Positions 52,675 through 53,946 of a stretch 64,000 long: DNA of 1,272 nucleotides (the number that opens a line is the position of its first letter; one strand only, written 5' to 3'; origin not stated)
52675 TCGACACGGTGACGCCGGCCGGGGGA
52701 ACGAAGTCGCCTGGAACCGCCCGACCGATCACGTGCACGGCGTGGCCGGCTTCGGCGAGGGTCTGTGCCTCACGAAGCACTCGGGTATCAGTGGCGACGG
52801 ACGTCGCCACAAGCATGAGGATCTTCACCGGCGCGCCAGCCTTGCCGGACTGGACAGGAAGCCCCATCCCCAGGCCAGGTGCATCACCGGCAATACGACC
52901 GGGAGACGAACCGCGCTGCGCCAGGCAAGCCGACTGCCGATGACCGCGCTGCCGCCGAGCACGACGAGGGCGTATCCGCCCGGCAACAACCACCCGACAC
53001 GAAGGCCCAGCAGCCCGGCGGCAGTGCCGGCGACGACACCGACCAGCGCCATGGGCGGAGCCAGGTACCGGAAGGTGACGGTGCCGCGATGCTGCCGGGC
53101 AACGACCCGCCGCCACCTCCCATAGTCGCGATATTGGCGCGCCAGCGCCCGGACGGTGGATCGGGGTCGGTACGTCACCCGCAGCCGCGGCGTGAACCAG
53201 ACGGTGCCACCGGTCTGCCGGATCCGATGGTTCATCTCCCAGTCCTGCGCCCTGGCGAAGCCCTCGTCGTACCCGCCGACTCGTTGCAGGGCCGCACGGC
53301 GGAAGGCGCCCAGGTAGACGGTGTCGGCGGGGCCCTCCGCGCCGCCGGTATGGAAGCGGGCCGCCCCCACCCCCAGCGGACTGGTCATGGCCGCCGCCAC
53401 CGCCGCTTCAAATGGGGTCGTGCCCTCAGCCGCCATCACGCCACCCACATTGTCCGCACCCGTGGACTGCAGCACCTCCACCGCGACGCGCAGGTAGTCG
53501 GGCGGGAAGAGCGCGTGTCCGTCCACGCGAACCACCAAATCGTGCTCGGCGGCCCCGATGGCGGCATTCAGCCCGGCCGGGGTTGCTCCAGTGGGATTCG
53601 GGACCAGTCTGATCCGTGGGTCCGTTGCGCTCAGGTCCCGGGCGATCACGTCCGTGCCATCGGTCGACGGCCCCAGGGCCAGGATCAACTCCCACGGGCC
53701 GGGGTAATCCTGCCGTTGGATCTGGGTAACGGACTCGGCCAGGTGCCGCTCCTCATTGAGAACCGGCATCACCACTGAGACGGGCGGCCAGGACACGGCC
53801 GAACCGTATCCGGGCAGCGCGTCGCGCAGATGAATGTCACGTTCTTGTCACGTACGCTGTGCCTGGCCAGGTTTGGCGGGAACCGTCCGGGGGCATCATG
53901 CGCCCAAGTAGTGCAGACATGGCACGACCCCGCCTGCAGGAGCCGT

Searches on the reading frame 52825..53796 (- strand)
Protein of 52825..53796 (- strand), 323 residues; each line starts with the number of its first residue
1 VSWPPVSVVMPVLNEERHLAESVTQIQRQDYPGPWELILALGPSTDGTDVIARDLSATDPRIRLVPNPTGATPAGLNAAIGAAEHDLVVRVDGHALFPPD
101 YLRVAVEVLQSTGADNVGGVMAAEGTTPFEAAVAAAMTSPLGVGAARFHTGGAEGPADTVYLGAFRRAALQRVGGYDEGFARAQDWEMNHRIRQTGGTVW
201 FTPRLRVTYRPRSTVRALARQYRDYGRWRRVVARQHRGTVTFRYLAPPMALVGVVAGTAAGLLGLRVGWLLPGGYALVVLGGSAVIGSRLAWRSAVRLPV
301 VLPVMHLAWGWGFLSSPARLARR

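Call 5: search_protein_families(library=pfam, proteins=[window:52825-53796:-])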
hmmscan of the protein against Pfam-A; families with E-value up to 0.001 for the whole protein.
window:52825-53796:- (323 aa): 5 families
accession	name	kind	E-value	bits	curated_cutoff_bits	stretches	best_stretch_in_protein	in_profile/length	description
PF00535.33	Glycos_transf_2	-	2.6e-22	80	23.3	1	7-173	1-167/168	Glycosyl transferase family 2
PF13641.12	Glyco_tranf_2_3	-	1.4e-17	65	27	1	4-222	1-224/230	Glycosyltransferase like family 2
PF13506.12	Glyco_transf_21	-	1.6e-08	34.6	21.7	1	76-223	22-171/174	Glycosyl transferase family 21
PF13632.12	Glyco_trans_2_3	-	1.3e-07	32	27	1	88-276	2-184/198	Glycosyl transferase family group 2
PF10111.15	Glyco_tranf_2_2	-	2.4e-06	27.7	27.3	0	166-237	171-240/276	Glycosyltransferase like family 2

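Call 21: find_encoding_contigs(protein=window:52825-53796:-, flank=3000, max_places=10)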
Protein window:52825-53796:- (323 aa): 3 contigs read that carry it; 3 places shown.
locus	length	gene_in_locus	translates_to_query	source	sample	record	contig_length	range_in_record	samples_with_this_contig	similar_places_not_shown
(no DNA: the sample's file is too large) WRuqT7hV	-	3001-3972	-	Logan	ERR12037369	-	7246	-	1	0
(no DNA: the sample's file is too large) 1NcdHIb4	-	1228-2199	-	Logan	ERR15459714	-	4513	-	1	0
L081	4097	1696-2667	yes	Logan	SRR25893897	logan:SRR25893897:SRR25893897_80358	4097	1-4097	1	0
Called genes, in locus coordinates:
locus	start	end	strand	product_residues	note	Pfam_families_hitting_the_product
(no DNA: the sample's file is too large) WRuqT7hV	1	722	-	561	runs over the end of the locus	?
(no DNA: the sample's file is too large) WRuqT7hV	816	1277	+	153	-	PF03061:4HBT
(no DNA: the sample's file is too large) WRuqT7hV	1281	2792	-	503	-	PF03816:LytR_cpsA_psr, PF13399:LytR_C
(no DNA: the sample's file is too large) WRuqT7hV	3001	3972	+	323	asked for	PF00535:Glycos_transf_2, PF10111:Glyco_tranf_2_2 (faint), PF13506:Glyco_transf_21, PF13641:Glyco_tranf_2_3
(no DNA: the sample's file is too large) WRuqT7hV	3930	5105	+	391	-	PF13579:Glyco_trans_4_4, PF13439:Glyco_transf_4, PF00534:Glycos_transf_1, PF13692:Glyco_trans_1_4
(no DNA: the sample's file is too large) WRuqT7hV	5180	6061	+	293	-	-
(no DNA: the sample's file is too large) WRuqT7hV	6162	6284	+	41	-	?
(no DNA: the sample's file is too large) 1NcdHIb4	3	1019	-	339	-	?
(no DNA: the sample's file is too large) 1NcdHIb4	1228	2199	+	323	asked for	PF00535:Glycos_transf_2, PF10111:Glyco_tranf_2_2 (faint), PF13506:Glyco_transf_21, PF13641:Glyco_tranf_2_3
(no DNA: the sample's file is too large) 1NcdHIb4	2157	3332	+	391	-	PF13579:Glyco_trans_4_4, PF13439:Glyco_transf_4, PF00534:Glycos_transf_1, PF13692:Glyco_trans_1_4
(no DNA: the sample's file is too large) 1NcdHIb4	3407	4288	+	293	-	-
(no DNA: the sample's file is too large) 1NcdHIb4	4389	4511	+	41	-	?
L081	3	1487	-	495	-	?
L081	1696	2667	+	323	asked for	PF00535:Glycos_transf_2, PF10111:Glyco_tranf_2_2 (faint), PF13506:Glyco_transf_21, PF13641:Glyco_tranf_2_3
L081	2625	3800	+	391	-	PF13579:Glyco_trans_4_4, PF13439:Glyco_transf_4, PF00534:Glycos_transf_1, PF13692:Glyco_trans_1_4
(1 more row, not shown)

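Call 23: find_homologous_proteins(query=window:52825-53796:-, max_evalue=1e-60)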
Query window:52825-53796:- (323 aa): 7960 proteins with E <= 1e-60 among 8000 candidates; the best 120 are listed.
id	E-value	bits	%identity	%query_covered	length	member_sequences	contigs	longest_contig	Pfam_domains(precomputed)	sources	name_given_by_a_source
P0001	4.0e-210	715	100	100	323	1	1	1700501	PF10111.15,PF13506.14,PF13641.13,PF00535.33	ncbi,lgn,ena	-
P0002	2.9e-193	660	92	100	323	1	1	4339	PF13632.13,PF10111.15,PF13506.14,PF13641.13,PF00535.33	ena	-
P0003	5.0e-177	606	87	97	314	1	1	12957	PF13506.14,PF13641.13,PF00535.33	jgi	jgi:glycosyltransferase involved in cell wall biosynthesis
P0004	2.7e-164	564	83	96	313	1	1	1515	PF13506.14,PF13641.13,PF00535.33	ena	-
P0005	3.8e-139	482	67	100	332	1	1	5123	PF13506.14,PF13641.13,PF00535.33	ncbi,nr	ncbi:MAG: glycosyltransferase [Streptosporangiales bacterium]|nr:glycosyltransferase [Streptosporang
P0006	3.2e-138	479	67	98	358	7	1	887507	PF13506.14,PF13641.13,PF00535.33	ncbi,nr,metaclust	ncbi:glycosyltransferase family 2 protein [Carbonactinospora thermoautotrophica]|nr:glycosyltransfer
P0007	4.9e-138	478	68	100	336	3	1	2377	PF13632.13,PF13506.14,PF13641.13,PF00535.33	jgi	jgi:glycosyltransferase involved in cell wall biosynthesis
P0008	2.8e-137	476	70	100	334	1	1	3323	PF13506.14,PF13641.13,PF00535.33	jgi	jgi:hypothetical protein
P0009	4.5e-137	475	67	99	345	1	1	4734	PF10111.15,PF13506.14,PF13641.13,PF00535.33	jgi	jgi:glycosyltransferase involved in cell wall biosynthesis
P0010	8.5e-137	474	66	99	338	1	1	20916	PF13506.14,PF13641.13,PF00535.33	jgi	jgi:glycosyltransferase involved in cell wall biosynthesis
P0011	1.2e-136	473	66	99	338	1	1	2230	PF13506.14,PF13641.13,PF00535.33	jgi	jgi:glycosyltransferase involved in cell wall biosynthesis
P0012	1.2e-136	473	66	99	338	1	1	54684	PF13506.14,PF13641.13,PF00535.33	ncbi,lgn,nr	ncbi:MAG: glycosyl transferase family 2 [Actinoallomurus sp.]|nr:glycosyl transferase family 2 [Acti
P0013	1.4e-136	473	67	99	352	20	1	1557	PF10111.15,PF13506.14,PF13641.13,PF00535.33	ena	-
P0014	1.6e-136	473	66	99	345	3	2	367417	PF13632.13,PF13506.14,PF13641.13,PF00535.33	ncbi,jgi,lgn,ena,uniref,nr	ncbi:glycosyltransferase family 2 protein [Thermomonospora catenispora]|uniref:glycosyltransferase f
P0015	2.2e-136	473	67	99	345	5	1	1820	PF10111.15,PF13506.14,PF13641.13,PF00535.33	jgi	jgi:glycosyltransferase involved in cell wall biosynthesis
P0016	3.1e-136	472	65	99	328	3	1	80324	PF13632.13,PF13506.14,PF13641.13,PF00535.33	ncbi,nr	ncbi:MAG TPA: glycosyltransferase family 2 protein [Actinomadura sp.]|nr:glycosyltransferase family 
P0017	3.1e-136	472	65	99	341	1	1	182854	PF10111.15,PF13506.14,PF13641.13,PF00535.33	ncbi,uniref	ncbi:glycosyltransferase family 2 protein [Streptosporangium sp. NPDC087985]|uniref:glycosyltransfer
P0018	3.6e-136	472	70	100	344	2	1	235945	PF13506.14,PF13641.13,PF00535.33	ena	-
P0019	4.9e-136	471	68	99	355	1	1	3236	PF13506.14,PF13641.13,PF00535.33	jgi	jgi:hypothetical protein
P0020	5.9e-136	471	66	99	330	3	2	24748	PF13506.14,PF13641.13,PF00535.33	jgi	jgi:glycosyltransferase involved in cell wall biosynthesis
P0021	6.4e-136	471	65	99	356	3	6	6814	PF13506.14,PF13641.13,PF00535.33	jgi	jgi:glycosyltransferase involved in cell wall biosynthesis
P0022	8.0e-136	471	66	99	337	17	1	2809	PF13506.14,PF13641.13,PF00535.33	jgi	-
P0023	1.2e-135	470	70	98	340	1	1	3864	PF13506.14,PF13641.13,PF00535.33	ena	-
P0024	1.6e-135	470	66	99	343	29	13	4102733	PF10111.15,PF13506.14,PF13641.13,PF00535.33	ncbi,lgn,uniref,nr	ncbi:glycosyltransferase family 2 protein [Streptosporangium sandarakinum]|uniref:4,4'-diaponeurospo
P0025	1.6e-135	470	68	99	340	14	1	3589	PF13506.14,PF13641.13,PF00535.33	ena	-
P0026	1.7e-135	470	69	99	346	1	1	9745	PF13506.14,PF13641.13,PF00535.33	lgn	-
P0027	1.8e-135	470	69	99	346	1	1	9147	PF13506.14,PF13641.13,PF00535.33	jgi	jgi:glycosyltransferase involved in cell wall biosynthesis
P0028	1.9e-135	470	65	100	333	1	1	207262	PF13506.14,PF13641.13,PF00535.33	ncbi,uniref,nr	ncbi:glycosyltransferase family 2 protein [Nocardiopsis ansamitocini]|uniref:Succinoglycan biosynthe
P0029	2.3e-135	469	65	99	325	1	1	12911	PF13506.14,PF13641.13,PF00535.33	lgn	-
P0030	2.7e-135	469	67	98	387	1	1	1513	PF10111.15,PF13506.14,PF13641.13,PF00535.33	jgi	jgi:succinoglycan biosynthesis protein ExoA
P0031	4.6e-135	468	67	99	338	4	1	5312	PF13506.14,PF13641.13,PF00535.33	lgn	-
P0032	5.2e-135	468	65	99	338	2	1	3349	PF13506.14,PF13641.13,PF00535.33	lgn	-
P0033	5.3e-135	468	69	100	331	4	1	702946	PF13506.14,PF13641.13,PF00535.33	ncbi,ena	-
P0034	5.6e-135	468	69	100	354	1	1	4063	PF13632.13,PF13506.14,PF13641.13,PF00535.33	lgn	-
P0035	6.0e-135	468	66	100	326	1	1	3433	PF13506.14,PF13641.13,PF00535.33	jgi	jgi:glycosyltransferase involved in cell wall biosynthesis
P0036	7.6e-135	468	65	99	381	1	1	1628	PF13632.13,PF13506.14,PF13641.13,PF00535.33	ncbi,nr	ncbi:MAG: glycosyltransferase family 2 protein [Actinomadura rubrobrunea]|nr:glycosyltransferase fam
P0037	8.3e-135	467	69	99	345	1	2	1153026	PF13506.14,PF13641.13,PF00535.33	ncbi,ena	-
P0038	8.8e-135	467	65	99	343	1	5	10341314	PF13506.14,PF13641.13,PF00535.33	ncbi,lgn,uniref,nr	ncbi:glycosyltransferase family 2 protein [Streptosporangium roseum]|uniref:4,4'-diaponeurosporenoat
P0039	9.9e-135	467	69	99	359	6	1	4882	PF13506.14,PF13641.13,PF00535.33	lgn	-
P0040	1.1e-134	467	65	99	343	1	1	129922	PF10111.15,PF13506.14,PF13641.13,PF00535.33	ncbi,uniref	ncbi:glycosyltransferase family 2 protein [Streptosporangium roseum]|uniref:glycosyltransferase fami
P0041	1.3e-134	467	66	99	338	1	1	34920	PF13506.14,PF13641.13,PF00535.33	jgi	jgi:glycosyltransferase involved in cell wall biosynthesis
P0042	1.3e-134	467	68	99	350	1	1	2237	PF13506.14,PF13641.13,PF00535.33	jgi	jgi:glycosyltransferase involved in cell wall biosynthesis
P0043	1.4e-134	467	65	100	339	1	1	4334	PF13506.14,PF13641.13,PF00535.33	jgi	jgi:succinoglycan biosynthesis protein ExoA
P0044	1.6e-134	467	66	100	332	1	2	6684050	PF13506.14,PF13641.13,PF00535.33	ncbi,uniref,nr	ncbi:glycosyltransferase family 2 protein [Spinactinospora alkalitolerans]|uniref:glycosyltransferas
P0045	1.7e-134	466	65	99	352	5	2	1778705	PF13632.13,PF13506.14,PF13641.13,PF00535.33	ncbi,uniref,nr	ncbi:glycosyltransferase family 2 protein [Actinomadura rayongensis]|uniref:Glycosyltransferase n=2 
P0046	2.0e-134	466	65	99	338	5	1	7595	PF13506.14,PF13641.13,PF00535.33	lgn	-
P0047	2.1e-134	466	65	99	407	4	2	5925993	PF13506.14,PF13641.13,PF00535.33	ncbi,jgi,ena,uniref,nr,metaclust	ncbi:Glycosyltransferase, catalytic subunit of cellulose synthase and poly-beta-1,6-N-acetylglucosam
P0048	2.2e-134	466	65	100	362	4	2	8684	PF13506.14,PF13641.13,PF00535.33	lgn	-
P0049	2.2e-134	466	66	99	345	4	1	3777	PF13506.14,PF13641.13,PF00535.33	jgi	jgi:succinoglycan biosynthesis protein ExoA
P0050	2.4e-134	466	66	99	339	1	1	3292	PF13506.14,PF13641.13,PF00535.33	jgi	jgi:succinoglycan biosynthesis protein ExoA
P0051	2.6e-134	466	65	100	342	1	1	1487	PF13506.14,PF13641.13,PF00535.33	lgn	-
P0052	2.7e-134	466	66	99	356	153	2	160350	PF13632.13,PF13506.14,PF13641.13,PF00535.33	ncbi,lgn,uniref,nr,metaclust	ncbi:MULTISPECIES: glycosyltransferase family 2 protein [Actinomadura]|uniref:glycosyltransferase fa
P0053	2.7e-134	466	70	98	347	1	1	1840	PF13506.14,PF13641.13,PF00535.33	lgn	-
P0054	2.8e-134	466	64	99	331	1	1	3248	PF13506.14,PF13641.13,PF00535.33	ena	-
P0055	2.9e-134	466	67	100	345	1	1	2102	PF13506.14,PF13641.13,PF00535.33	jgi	jgi:glycosyltransferase involved in cell wall biosynthesis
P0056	3.0e-134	466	66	99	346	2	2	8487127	PF10111.15,PF13506.14,PF13641.13,PF00535.33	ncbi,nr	ncbi:glycosyltransferase family 2 protein [Sphaerisporangium siamense]|nr:glycosyltransferase family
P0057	3.6e-134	465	69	98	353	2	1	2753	PF13506.14,PF13641.13,PF00535.33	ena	-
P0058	3.9e-134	465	66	100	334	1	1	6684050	PF13506.14,PF13641.13,PF00535.33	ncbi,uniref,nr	ncbi:glycosyltransferase involved in cell wall biosynthesis [Spinactinospora alkalitolerans]|uniref:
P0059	3.9e-134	465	65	99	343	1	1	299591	PF10111.15,PF13506.14,PF13641.13,PF00535.33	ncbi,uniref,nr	ncbi:glycosyltransferase family 2 protein [Bailinhaonella thermotolerans]|uniref:Glycosyltransferase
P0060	4.0e-134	465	64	99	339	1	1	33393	PF10111.15,PF13506.14,PF13641.13,PF00535.33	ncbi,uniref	ncbi:glycosyltransferase family 2 protein [Streptosporangium sp. NPDC006013]|uniref:glycosyltransfer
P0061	4.3e-134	465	68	99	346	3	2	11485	PF13506.14,PF13641.13,PF00535.33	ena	-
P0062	5.2e-134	465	69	98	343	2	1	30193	PF13506.14,PF13641.13,PF00535.33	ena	-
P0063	5.3e-134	465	65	99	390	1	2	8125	PF13506.14,PF13641.13,PF00535.33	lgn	-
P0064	5.4e-134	465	65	99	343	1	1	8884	PF10111.15,PF13506.14,PF13641.13,PF00535.33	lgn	-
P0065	5.6e-134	465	64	99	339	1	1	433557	PF10111.15,PF13506.14,PF13641.13,PF00535.33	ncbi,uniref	ncbi:ExoA family glycosyltransferase [Streptosporangium amethystogenes]|uniref:ExoA family glycosylt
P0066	6.1e-134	465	65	99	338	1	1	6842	PF13632.13,PF13506.14,PF13641.13,PF00535.33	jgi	jgi:glycosyltransferase involved in cell wall biosynthesis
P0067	6.2e-134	465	63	99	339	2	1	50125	PF10111.15,PF13506.14,PF13641.13,PF00535.33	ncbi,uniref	ncbi:glycosyltransferase family 2 protein [Streptosporangium sp. NPDC005286]|uniref:glycosyltransfer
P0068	6.3e-134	465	65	99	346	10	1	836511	PF10111.15,PF13506.14,PF13641.13,PF00535.33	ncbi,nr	ncbi:glycosyltransferase family 2 protein [Streptosporangium carneum]|nr:ExoA family glycosyltransfe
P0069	6.8e-134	464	65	99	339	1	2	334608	PF10111.15,PF13506.14,PF13641.13,PF00535.33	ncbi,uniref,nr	ncbi:glycosyltransferase family 2 protein [Sinosporangium siamense]|uniref:Succinoglycan biosynthesi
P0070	6.9e-134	464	70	98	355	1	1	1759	PF13506.14,PF13641.13,PF00535.33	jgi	jgi:hypothetical protein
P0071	7.8e-134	464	63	99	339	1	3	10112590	PF10111.15,PF13506.14,PF13641.13,PF00535.33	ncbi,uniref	ncbi:glycosyltransferase family 2 protein [Streptosporangium amethystogenes subsp. fukuiense]|uniref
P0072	8.1e-134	464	68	98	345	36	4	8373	PF13506.14,PF13641.13,PF00535.33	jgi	jgi:succinoglycan biosynthesis protein ExoA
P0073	8.1e-134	464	63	99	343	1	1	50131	PF10111.15,PF13506.14,PF13641.13,PF00535.33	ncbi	ncbi:succinoglycan biosynthesis glycosyltransferase ExoA [Streptosporangium amethystogenes subsp. fu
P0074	9.8e-134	464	64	99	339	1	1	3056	PF10111.15,PF13506.14,PF13641.13,PF00535.33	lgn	-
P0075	1.0e-133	464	66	98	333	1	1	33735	PF13506.14,PF13641.13,PF00535.33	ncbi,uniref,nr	ncbi:glycosyltransferase family 2 protein [Nocardiopsis trehalosi]|uniref:glycosyltransferase family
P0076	1.0e-133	464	65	99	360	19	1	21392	PF13632.13,PF13506.14,PF13641.13,PF00535.33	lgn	-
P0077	1.1e-133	464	64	99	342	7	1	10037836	PF10111.15,PF13506.14,PF13641.13,PF00535.33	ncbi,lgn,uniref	ncbi:glycosyltransferase family 2 protein [Sphaerisporangium sp. NBC_01403]|uniref:glycosyltransfera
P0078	1.2e-133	464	65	99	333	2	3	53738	PF13506.14,PF13641.13,PF00535.33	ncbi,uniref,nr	ncbi:glycosyl transferase family 2 [Marinitenerispora sediminis]|uniref:4,4'-diaponeurosporenoate gl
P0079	1.6e-133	463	68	100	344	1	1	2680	PF13506.14,PF13641.13,PF00535.33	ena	-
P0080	1.6e-133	463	64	99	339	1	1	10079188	PF10111.15,PF13506.14,PF13641.13,PF00535.33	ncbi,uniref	ncbi:glycosyltransferase family 2 protein [Streptosporangium sp. CA-115845]|uniref:glycosyltransfera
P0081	1.7e-133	463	68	99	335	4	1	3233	PF13506.14,PF13641.13,PF00535.33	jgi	jgi:glycosyltransferase involved in cell wall biosynthesis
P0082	1.7e-133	463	65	99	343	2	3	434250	PF10111.15,PF13506.14,PF13641.13,PF00535.33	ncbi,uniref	ncbi:ExoA family glycosyltransferase [Streptosporangium canum]|uniref:glycosyltransferase family 2 p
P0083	1.8e-133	463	65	100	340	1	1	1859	PF13506.14,PF13641.13,PF00535.33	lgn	-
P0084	2.1e-133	463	66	98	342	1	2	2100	PF13506.14,PF13641.13,PF00535.33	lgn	-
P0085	2.2e-133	463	68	99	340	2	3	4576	PF13506.14,PF13641.13,PF00535.33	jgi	jgi:succinoglycan biosynthesis protein ExoA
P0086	2.5e-133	463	68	96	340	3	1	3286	PF13506.14,PF13641.13,PF00535.33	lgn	-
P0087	2.7e-133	462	64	99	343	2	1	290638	PF13506.14,PF13641.13,PF00535.33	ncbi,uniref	ncbi:ExoA family glycosyltransferase [Streptosporangium sp. NPDC023615]|uniref:glycosyltransferase f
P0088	3.0e-133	462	69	97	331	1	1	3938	PF13506.14,PF13641.13,PF00535.33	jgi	jgi:glycosyltransferase involved in cell wall biosynthesis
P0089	3.0e-133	462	66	99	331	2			PF10111.15,PF13506.14,PF13641.13,PF00535.33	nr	nr:glycosyltransferase family 2 protein [Sinosporangium album]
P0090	3.2e-133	462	67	98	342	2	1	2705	PF13506.14,PF13641.13,PF00535.33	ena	-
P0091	3.3e-133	462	66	99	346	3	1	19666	PF13506.14,PF13641.13,PF00535.33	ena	-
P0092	3.7e-133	462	66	98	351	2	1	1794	PF13506.14,PF13641.13,PF00535.33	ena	-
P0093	3.7e-133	462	65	99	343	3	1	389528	PF10111.15,PF13506.14,PF13641.13,PF00535.33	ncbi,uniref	ncbi:ExoA family glycosyltransferase [Streptosporangium canum]|uniref:glycosyltransferase family 2 p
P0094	3.8e-133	462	67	98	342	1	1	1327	PF13506.14,PF13641.13,PF00535.33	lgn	-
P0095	3.8e-133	462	65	99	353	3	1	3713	PF13632.13,PF13506.14,PF13641.13,PF00535.33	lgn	-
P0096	4.0e-133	462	67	99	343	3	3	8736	PF13506.14,PF13641.13,PF00535.33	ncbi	ncbi:MAG: glycosyltransferase family 2 protein [Actinomycetes bacterium]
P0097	4.2e-133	462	67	99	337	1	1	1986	PF13506.14,PF13641.13,PF00535.33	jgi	jgi:glycosyltransferase involved in cell wall biosynthesis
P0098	4.5e-133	462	65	99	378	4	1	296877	PF10111.15,PF13506.14,PF13641.13,PF00535.33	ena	-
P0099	4.6e-133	462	69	98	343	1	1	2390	PF13506.14,PF13641.13,PF00535.33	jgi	jgi:glycosyltransferase involved in cell wall biosynthesis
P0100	5.1e-133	462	63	99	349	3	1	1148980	PF13632.13,PF13506.14,PF13641.13,PF00535.33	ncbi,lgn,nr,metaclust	nr:glycosyltransferase family 2 protein [Actinomadura oligospora]|metaclust:status=active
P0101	5.4e-133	461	64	99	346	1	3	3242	PF13632.13,PF13506.14,PF13641.13,PF00535.33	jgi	jgi:hypothetical protein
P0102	5.7e-133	461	63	99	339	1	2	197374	PF10111.15,PF13506.14,PF13641.13,PF00535.33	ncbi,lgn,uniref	ncbi:glycosyltransferase family 2 protein [Streptosporangium sp. NPDC001681]|uniref:glycosyltransfer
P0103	5.8e-133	461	66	99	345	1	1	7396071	PF13506.14,PF13641.13,PF00535.33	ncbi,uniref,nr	ncbi:glycosyltransferase family 2 protein [Thermomonospora umbrina]|uniref:Cellulose synthase/poly-b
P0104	6.4e-133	461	67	98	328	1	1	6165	PF13506.14,PF13641.13,PF00535.33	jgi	-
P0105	6.7e-133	461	67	98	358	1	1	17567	PF13506.14,PF13641.13,PF00535.33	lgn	-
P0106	6.9e-133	461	65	98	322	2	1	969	PF13632.13,PF13506.14,PF13641.13,PF00535.33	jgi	-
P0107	6.9e-133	461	65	98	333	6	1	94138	PF13506.14,PF13641.13,PF00535.33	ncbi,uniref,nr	ncbi:glycosyltransferase family 2 protein [Streptomonospora sp. S1-112]|uniref:Glycosyltransferase f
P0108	7.2e-133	461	64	99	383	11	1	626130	PF13506.14,PF13641.13,PF00535.33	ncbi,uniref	ncbi:glycosyltransferase family 2 protein [Actinomadura sp. NPDC047616]|uniref:glycosyltransferase f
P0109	7.4e-133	461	64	99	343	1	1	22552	PF10111.15,PF13506.14,PF13641.13,PF00535.33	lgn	-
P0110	7.6e-133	461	64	99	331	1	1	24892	PF13506.14,PF13641.13,PF00535.33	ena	-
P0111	7.7e-133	461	67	98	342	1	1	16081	PF13506.14,PF13641.13,PF00535.33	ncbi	ncbi:MAG TPA: glycosyltransferase family 2 protein [Actinomycetes bacterium]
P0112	7.8e-133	461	67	97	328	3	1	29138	PF13632.13,PF13506.14,PF13641.13,PF00535.33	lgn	-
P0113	8.5e-133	461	67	98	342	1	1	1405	PF13506.14,PF13641.13,PF00535.33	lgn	-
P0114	8.5e-133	461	66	99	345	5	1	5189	PF13506.14,PF13641.13,PF00535.33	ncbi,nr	ncbi:MAG TPA: glycosyltransferase family 2 protein [Thermomonospora sp.]|nr:glycosyltransferase fami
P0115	8.8e-133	461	67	98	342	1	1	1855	PF13506.14,PF13641.13,PF00535.33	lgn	-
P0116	9.1e-133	461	64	99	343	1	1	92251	PF13506.14,PF13641.13,PF00535.33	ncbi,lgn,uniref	ncbi:ExoA family glycosyltransferase [Streptosporangium sp. G11]|uniref:glycosyltransferase family 2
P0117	9.2e-133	461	69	97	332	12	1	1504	PF13506.14,PF13641.13,PF00535.33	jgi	jgi:succinoglycan biosynthesis protein ExoA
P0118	9.8e-133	461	67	98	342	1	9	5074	PF13506.14,PF13641.13,PF00535.33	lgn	-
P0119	9.8e-133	461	68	99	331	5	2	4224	PF13632.13,PF13506.14,PF13641.13,PF00535.33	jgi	jgi:succinoglycan biosynthesis protein ExoA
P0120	1.0e-132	461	64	99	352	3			PF13632.13,PF13506.14,PF13641.13,PF00535.33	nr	nr:glycosyltransferase family 2 protein [Actinomadura flavalba]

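Call 24: find_encoding_contigs(protein=P0002, flank=4000, max_places=4)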
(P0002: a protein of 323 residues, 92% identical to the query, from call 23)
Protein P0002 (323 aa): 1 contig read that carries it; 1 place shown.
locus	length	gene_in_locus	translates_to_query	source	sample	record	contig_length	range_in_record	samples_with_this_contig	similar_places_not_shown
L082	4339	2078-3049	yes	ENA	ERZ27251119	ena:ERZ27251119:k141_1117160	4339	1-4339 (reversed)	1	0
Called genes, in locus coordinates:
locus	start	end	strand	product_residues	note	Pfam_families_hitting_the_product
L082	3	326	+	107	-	?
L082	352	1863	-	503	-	PF03816:LytR_cpsA_psr, PF13399:LytR_C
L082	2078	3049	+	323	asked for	PF00535:Glycos_transf_2, PF10111:Glyco_tranf_2_2 (faint), PF13506:Glyco_transf_21, PF13641:Glyco_tranf_2_3, PF13632:Glyco_trans_2_3 (weak)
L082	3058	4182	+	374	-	PF13439:Glyco_transf_4, PF13579:Glyco_trans_4_4, PF00534:Glycos_transf_1, PF13692:Glyco_trans_1_4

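Call 25: find_encoding_contigs(protein=P0003, flank=6000, max_places=4)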
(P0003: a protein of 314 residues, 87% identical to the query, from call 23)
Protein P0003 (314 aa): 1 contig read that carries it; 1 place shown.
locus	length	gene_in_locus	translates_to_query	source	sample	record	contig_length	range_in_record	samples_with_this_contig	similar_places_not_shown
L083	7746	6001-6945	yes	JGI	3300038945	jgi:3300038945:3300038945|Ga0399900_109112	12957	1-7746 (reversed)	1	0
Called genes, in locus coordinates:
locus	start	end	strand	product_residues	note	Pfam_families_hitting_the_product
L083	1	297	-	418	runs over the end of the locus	PF03446:NAD_binding_2 (faint), PF03721:UDPG_MGDP_dh_N, PF00984:UDPG_MGDP_dh, PF03720:UDPG_MGDP_dh_C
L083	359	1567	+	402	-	PF02771:Acyl-CoA_dh_N, PF02770:Acyl-CoA_dh_M, PF00441:Acyl-CoA_dh_1, PF08028:Acyl-CoA_dh_2, PF22924:ACOX_C_alpha1 (weak)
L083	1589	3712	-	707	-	PF04122:CW_binding_2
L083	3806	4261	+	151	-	PF03061:4HBT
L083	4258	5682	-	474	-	PF03816:LytR_cpsA_psr, PF13399:LytR_C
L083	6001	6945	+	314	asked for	PF00535:Glycos_transf_2, PF13506:Glyco_transf_21, PF13641:Glyco_tranf_2_3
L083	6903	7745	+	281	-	?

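Call 26: find_encoding_contigs(protein=P0004, flank=2000, max_places=4)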
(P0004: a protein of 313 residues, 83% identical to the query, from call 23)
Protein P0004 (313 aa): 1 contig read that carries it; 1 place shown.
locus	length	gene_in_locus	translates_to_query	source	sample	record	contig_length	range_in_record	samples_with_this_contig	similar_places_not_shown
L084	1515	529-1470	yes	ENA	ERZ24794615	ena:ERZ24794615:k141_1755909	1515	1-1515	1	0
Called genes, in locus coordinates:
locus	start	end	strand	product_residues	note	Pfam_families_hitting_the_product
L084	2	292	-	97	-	?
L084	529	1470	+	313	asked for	PF00535:Glycos_transf_2, PF13506:Glyco_transf_21, PF13641:Glyco_tranf_2_3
